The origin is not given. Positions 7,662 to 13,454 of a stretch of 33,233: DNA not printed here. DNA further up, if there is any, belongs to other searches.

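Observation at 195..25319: Monocistronic 25.1-kb gene encoding an 8,374-aa lipid-anchored surface protein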

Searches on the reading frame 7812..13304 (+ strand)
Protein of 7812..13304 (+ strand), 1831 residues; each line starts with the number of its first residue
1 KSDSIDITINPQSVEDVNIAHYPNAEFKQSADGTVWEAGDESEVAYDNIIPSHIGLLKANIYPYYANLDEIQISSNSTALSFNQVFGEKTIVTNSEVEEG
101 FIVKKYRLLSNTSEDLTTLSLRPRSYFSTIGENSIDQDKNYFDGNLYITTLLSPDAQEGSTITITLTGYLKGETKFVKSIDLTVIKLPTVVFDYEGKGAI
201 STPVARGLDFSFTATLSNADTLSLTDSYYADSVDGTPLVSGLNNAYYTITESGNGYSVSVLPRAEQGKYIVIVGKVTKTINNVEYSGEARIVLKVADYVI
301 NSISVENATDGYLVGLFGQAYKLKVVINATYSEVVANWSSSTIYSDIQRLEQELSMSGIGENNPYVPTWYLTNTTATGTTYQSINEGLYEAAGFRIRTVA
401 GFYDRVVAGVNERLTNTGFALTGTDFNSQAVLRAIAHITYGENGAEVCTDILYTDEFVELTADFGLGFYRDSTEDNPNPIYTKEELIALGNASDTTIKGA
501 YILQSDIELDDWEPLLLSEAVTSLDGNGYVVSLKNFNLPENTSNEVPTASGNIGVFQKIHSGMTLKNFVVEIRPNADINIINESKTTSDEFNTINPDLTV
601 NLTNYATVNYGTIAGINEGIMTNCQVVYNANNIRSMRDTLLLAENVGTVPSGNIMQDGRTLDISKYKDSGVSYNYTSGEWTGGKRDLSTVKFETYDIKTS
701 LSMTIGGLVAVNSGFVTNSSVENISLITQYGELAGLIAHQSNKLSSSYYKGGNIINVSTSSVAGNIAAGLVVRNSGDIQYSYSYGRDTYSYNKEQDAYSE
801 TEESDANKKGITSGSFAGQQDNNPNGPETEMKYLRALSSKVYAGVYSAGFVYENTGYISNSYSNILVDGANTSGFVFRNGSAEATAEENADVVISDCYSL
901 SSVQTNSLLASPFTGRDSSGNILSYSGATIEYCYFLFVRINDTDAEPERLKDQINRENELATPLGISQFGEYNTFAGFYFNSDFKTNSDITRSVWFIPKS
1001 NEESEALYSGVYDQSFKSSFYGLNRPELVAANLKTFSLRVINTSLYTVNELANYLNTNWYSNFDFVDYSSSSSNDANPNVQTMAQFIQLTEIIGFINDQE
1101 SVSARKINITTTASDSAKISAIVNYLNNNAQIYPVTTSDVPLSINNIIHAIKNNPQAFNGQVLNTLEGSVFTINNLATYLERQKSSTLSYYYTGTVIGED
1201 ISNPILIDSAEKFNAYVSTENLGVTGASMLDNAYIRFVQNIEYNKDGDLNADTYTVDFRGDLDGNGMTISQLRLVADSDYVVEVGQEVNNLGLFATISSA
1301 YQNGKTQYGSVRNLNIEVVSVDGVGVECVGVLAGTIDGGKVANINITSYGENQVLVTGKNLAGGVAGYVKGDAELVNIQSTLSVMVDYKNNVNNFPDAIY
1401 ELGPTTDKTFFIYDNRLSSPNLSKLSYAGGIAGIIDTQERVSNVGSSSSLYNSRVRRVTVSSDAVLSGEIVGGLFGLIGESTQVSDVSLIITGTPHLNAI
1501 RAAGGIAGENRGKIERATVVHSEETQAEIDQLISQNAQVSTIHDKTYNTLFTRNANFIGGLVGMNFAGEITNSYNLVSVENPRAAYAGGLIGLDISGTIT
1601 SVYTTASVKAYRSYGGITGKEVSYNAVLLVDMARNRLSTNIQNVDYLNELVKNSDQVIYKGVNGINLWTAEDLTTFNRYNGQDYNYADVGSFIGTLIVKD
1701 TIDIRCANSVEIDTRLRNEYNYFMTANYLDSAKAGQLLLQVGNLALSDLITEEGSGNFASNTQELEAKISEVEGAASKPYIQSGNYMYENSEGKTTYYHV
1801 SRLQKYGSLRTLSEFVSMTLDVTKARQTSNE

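Call 51: find_homologous_proteins(query=window:7812-13304:+, max_evalue=1e-10)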
Query window:7812-13304:+: 8000 candidates shared short words with the query, none scored E <= 1e-10.

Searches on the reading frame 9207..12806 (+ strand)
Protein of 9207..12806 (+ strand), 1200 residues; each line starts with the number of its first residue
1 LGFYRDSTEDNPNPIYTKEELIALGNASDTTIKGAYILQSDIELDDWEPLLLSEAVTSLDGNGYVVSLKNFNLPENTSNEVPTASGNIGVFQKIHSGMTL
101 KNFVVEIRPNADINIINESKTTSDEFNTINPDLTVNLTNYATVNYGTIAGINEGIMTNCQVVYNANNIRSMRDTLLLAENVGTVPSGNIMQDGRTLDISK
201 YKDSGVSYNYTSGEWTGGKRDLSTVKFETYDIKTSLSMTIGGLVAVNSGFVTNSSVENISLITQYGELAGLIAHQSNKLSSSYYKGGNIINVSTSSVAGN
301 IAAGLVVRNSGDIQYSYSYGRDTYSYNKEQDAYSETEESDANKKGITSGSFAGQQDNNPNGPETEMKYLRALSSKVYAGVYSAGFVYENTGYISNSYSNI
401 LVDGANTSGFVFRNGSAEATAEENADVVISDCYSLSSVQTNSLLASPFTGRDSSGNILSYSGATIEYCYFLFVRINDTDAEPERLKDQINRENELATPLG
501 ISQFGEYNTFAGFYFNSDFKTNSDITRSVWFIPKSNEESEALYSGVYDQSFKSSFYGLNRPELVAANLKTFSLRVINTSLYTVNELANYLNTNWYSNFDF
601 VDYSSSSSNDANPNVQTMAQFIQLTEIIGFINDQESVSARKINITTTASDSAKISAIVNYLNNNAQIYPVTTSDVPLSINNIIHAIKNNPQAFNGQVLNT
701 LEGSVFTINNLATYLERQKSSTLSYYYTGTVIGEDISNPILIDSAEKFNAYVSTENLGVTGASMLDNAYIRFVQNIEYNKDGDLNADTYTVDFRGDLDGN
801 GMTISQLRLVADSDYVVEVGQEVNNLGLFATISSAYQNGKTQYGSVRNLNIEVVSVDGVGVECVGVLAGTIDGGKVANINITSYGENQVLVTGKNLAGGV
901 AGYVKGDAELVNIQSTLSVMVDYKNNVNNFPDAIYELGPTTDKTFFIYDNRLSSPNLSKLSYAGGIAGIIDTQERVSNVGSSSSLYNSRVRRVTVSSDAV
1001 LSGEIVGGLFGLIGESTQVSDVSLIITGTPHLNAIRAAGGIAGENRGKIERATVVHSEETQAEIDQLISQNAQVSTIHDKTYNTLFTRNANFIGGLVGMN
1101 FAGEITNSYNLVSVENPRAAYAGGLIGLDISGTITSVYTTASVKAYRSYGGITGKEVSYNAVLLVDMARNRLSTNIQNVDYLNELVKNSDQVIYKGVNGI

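Call 63: search_solved_structures(query=A1, max_evalue=1)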
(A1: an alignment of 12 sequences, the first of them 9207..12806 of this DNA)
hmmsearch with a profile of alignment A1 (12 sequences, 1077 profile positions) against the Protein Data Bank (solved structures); distinct sequences matched with E-value up to 1: 1.
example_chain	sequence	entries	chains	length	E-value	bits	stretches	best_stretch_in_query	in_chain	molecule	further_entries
3ney_A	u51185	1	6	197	0.71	10.6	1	483-527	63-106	55 kDa erythrocyte membrane protein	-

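Call 75: predict_structure(alignment_id=A1)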
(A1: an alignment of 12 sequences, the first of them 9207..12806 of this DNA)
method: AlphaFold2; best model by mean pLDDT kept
length: 1200 residues; sequences in the alignment: 12
mean_pLDDT: 67.0   pTM: 0.70
mean pLDDT of the five models: 67.0, 66.5, 66.4, 65.4, 61.0
residues with pLDDT >= 90: 232; 70-90: 425; 50-70: 155; < 50: 388
segments of 3 or more residues with pLDDT < 50: 1-5, 178-219, 325-345, 356-364, 475-487, 506-529, 536-543, 578-722, 729-735, 755-766, 813-820, 925-944, 977-986, 1073-1080, 1150-1200
pLDDT, mean of each block of 10 residues (from residue 1): 53 85 68 80 90 84 90 79 87 92 89 63 79 89 94 94 84 63 29 31 27 32 85 73 97 92 92 95 91 74 96 91 48 34 49 53 55 84 96 90 91 92 86 85 87 88 82 48 47 76 46 29 39 50 55 67 72 60 41 38 34 41 42 31 33 46 37 38 46 44 41 40 54 51 85 49 49 83 71 82 86 47 81 73 81 86 92 86 82 90 90 87 53 44 56 63 93 63 55 80 91 89 83 88 90 80 68 46 70 87 81 76 78 72 62 28 26 28 28 31
secondary structure, 60 per line:
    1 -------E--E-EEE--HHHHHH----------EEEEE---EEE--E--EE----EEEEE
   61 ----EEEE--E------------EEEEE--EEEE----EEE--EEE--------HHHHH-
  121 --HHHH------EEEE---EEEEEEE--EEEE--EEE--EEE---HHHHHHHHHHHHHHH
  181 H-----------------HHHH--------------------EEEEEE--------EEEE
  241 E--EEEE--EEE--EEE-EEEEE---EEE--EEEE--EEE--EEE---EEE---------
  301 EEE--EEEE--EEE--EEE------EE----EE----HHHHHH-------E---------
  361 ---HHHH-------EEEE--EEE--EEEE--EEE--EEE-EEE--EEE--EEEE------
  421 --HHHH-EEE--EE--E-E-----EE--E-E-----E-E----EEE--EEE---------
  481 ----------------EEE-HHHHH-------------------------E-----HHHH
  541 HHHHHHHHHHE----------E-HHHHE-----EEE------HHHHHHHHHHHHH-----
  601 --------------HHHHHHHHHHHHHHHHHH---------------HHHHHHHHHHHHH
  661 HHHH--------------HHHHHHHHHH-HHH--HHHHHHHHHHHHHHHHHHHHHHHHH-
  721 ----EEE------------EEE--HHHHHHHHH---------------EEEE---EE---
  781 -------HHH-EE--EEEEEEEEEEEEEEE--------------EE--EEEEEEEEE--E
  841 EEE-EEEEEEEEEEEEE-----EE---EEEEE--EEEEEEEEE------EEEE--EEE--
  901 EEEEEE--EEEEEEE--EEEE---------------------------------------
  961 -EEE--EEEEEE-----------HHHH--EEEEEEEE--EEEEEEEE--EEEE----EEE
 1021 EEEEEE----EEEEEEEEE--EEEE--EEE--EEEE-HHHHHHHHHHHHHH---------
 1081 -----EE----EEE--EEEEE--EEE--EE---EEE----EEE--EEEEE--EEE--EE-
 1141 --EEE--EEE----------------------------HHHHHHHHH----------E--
elements in order (helices of 4 or more, strands of 3 or more residues): E13-15 H18-23 E34-38 E42-44 E56-60 E65-68 E84-88 E91-94 E99-101 E104-106 H115-119 H123-126 E133-136 E140-146 E149-152 E155-157 E160-162 H166-181 H199-202 E223-228 E237-241 E244-247 E250-252 E255-257 E259-263 E267-269 E272-275 E278-280 E283-285 E289-291 E301-303 E306-309 E312-314 E317-319 H338-343 H364-367 E375-378 E381-383 E386-389 E392-394 E397-399 E401-403 E406-408 E411-414 H423-426 E428-430 E464-466 E469-471 E497-499 H501-505 H537-550 H564-567 E574-576 H583-595 H615-632 H648-664 H679-688 H695-719 E725-727 E740-742 H745-753 E769-772 E796-810 E829-837 E840-843 E845-857 E868-872 E875-883 E890-893 E896-898 E901-906 E909-915 E918-921 E962-964 E967-972 H984-987 E990-997 E1000-1007 E1010-1013 E1018-1026 E1031-1039 E1042-1045 E1048-1050 E1053-1056 H1058-1071 E1092-1094 E1097-1101 E1104-1106 E1114-1116 E1121-1123 E1126-1130 E1133-1135 E1143-1145 E1148-1150 H1179-1187

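Call 78: fold_search(model_id=the predicted structure, library=pdb)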
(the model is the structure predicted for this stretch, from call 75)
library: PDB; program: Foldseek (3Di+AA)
matches with E <= 10: 113; with E <= 0.001: 2
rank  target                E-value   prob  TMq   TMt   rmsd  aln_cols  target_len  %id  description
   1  8bwk_B                7.5e-05  0.80  0.11  0.16  30.8      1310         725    7  Metagenomic derived PL6 alginate lyase (released 2023-12-20)
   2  7o7t                  4.5e-04  0.41  0.11  0.15  29.7      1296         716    8  Structure of the PL6 family alginate lyase Patl3640 from Pseudoalteromonas atlantica T6c in complex with 4-deoxy-L-eryth (released 2021-07-28)
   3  8bwk_C                1.4e-03  0.54  0.13  0.19  32.4      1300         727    8  Metagenomic derived PL6 alginate lyase (released 2023-12-20)
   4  3n6z                  1.7e-03  1.00  0.15  0.43   8.6       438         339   13  Crystal structure of a putative immunoglobulin A1 protease (BACOVA_03286) from Bacteroides ovatus at 1.30 A resolution (released 2010-07-21)
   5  6xja_P                1.2e-02  1.00  0.16  0.15   9.7       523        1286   11  Streptococcus Pneumoniae IgA1 Protease with IgA1 substrate (released 2021-01-20)
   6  7uvl_P                1.7e-02  1.00  0.17  0.16   8.9       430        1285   13  IgA1 Protease with IgA1 substrate (released 2022-11-23)
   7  7uvk                  4.1e-02  0.99  0.15  0.14   8.7       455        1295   11  G. haemolysans IgA1 protease (released 2022-11-23)
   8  7o77                  5.8e-02  0.08  0.11  0.14  27.3      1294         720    7  Structure of the PL6 family alginate lyase Patl3640 from Pseudoalteromonas atlantica T6c (released 2021-07-28)
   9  7o78_B                9.9e-02  0.16  0.12  0.20  16.9       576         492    9  Structure of the PL6 family chondroitinase B from Pseudopedobacter saltans, Pedsa3807 (released 2021-07-28)
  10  5c1c                  1.5e-01  0.60  0.12  0.37  10.6       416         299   10  Crystal Structure of the Pectin Methylesterase from Aspergillus niger in Deglycosylated Form (released 2015-07-01)
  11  6eu4_A                2.2e-01  0.08  0.10  0.15  15.9       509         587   10  Structure of Acinetobacter phage vb_AbaP_AS12 gp42 tailspike (released 2018-11-07)
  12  1ooc_A                2.3e-01  0.20  0.11  0.28  12.4       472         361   10  Mutations in the T1.5 loop of pectate lyase A (released 2004-03-16)
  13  6nw9_B                2.4e-01  0.11  0.11  0.16  13.0       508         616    9  CRYSTAL STRUCTURE OF A TAILSPIKE PROTEIN 3 (TSP3, ORF212) FROM ESCHERICHIA COLI O157:H7 BACTERIOPHAGE CBA120 (released 2019-06-05)
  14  5zl4_A                2.8e-01  0.14  0.11  0.22  14.3       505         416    8  Crystal structure of DFA-IIIase from Arthrobacter chlorophenolicus A6 wihout its lid in complex with GF2 (released 2018-12-19)
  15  6kvh                  3.2e-01  0.21  0.12  0.31  14.0       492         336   10  The mutant crystal structure of endo-polygalacturonase (T284A) from Talaromyces leycettanus JCM 12802 (released 2020-09-09)
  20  5nxk_A                4.5e-01  0.47  0.14  0.42  10.8       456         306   12  L. reuteri 53608 SRRP (released 2018-03-21)
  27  5nxk_B                8.1e-01  0.15  0.12  0.34  13.9       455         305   11  L. reuteri 53608 SRRP (released 2018-03-21)
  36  5nxk_C                1.3e+00  0.16  0.13  0.37  13.2       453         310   12  L. reuteri 53608 SRRP (released 2018-03-21)
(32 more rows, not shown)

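Call 89: find_related_loci(query=A1, collection=metagenome_contigs, flank=10000)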
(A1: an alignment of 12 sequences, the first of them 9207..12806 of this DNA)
Query A1 (1200 aa) in metagenome_contigs; peptide patterns used: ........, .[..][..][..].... (x = any residue, [..] = any of these).
332 stretches matched a pattern; 9 encode a relative of the query (tblastn E <= 1e-3); 8 distinct loci.
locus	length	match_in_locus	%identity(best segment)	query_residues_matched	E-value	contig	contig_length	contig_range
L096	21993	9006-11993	37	3-1154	2e-82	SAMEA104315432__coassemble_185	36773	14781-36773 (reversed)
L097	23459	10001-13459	37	7-1160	1e-61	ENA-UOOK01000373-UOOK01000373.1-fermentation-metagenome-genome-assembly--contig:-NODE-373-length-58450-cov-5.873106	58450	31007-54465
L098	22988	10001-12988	37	3-1154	8e-82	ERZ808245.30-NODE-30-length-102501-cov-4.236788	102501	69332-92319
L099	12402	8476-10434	28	240-1154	1e-31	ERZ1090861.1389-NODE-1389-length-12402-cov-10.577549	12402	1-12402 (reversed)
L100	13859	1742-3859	29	240-1168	1e-30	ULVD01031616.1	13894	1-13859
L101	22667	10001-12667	29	10-1128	4e-29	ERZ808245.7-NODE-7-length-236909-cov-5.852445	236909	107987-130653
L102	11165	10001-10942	31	1-320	2e-21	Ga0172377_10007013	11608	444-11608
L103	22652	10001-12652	31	10-1128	6e-36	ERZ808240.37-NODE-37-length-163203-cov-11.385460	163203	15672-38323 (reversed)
